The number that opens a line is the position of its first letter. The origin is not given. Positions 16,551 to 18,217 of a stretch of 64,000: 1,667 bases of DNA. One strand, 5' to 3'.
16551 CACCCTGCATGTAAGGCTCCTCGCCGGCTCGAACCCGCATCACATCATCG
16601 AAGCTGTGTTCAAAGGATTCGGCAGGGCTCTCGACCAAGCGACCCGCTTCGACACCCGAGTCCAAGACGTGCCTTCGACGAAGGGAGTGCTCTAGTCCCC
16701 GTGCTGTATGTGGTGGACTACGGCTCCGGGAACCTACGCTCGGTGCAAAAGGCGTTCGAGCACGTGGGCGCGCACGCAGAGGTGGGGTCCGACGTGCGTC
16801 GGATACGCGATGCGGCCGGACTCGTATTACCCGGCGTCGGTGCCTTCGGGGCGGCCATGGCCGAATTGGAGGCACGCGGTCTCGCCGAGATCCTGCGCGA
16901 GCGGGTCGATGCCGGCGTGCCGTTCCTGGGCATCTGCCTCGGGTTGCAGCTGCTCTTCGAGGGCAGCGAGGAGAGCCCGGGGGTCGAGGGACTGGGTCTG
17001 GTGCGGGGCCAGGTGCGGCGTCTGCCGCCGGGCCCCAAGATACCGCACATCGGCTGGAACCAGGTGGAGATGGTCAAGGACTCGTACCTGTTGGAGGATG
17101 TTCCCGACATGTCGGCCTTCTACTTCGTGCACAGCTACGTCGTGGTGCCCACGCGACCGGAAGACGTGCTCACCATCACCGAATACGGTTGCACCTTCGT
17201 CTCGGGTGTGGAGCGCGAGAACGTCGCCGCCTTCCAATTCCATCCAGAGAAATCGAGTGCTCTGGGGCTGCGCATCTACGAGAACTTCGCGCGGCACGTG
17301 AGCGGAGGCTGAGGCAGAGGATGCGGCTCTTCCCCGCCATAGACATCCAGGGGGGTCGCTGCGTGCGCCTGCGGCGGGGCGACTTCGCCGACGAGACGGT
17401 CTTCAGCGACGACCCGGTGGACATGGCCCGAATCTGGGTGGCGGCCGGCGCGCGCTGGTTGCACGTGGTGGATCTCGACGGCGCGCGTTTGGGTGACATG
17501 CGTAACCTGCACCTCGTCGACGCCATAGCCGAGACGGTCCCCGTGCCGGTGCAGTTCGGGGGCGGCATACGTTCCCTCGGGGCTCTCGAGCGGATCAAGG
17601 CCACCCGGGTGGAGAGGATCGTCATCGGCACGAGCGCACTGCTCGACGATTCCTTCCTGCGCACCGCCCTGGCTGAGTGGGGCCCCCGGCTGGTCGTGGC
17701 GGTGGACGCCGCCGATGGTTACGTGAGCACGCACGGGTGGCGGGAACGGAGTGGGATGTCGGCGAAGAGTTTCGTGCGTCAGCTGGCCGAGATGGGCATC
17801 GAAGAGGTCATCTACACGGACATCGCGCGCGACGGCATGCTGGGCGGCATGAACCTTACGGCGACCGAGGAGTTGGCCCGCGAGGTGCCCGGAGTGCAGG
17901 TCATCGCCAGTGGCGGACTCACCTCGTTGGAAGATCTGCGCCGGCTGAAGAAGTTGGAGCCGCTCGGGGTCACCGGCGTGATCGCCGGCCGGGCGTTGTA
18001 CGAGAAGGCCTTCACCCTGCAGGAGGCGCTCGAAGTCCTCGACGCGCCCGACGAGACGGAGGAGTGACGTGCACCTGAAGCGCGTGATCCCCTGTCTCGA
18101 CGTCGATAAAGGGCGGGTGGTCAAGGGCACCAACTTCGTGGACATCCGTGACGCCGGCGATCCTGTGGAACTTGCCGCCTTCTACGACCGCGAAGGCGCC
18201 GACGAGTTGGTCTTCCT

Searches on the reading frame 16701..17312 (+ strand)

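Call 56: search_protein_families(library=pfam, proteins=[window:16701-17312:+], max_evalue=0.0001)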
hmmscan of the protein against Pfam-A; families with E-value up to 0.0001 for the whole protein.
window:16701-17312:+ (203 aa): 3 families
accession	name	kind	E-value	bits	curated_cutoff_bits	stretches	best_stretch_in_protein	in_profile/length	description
PF00117.34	GATase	-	2.7e-21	76.5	22.8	1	4-197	2-187/190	Glutamine amidotransferase class-I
PF01174.25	SNO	-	2.2e-07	31.4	27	1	10-200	6-186/188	SNO glutamine amidotransferase family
PF07685.20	GATase_3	-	4.2e-06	27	27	1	34-101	36-111/196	CobB/CobQ-like glutamine amidotransferase domain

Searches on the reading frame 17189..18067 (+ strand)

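Call 18: search_protein_families(library=pfam, proteins=[window:17189-18067:+], max_evalue=0.00001)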
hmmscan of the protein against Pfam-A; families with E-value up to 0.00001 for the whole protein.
window:17189-18067:+ (292 aa): 1 family
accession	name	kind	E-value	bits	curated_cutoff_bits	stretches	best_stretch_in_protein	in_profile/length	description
PF00977.27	His_biosynth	-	1.8e-73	247.2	23.6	1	46-276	1-228/228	Histidine biosynthesis protein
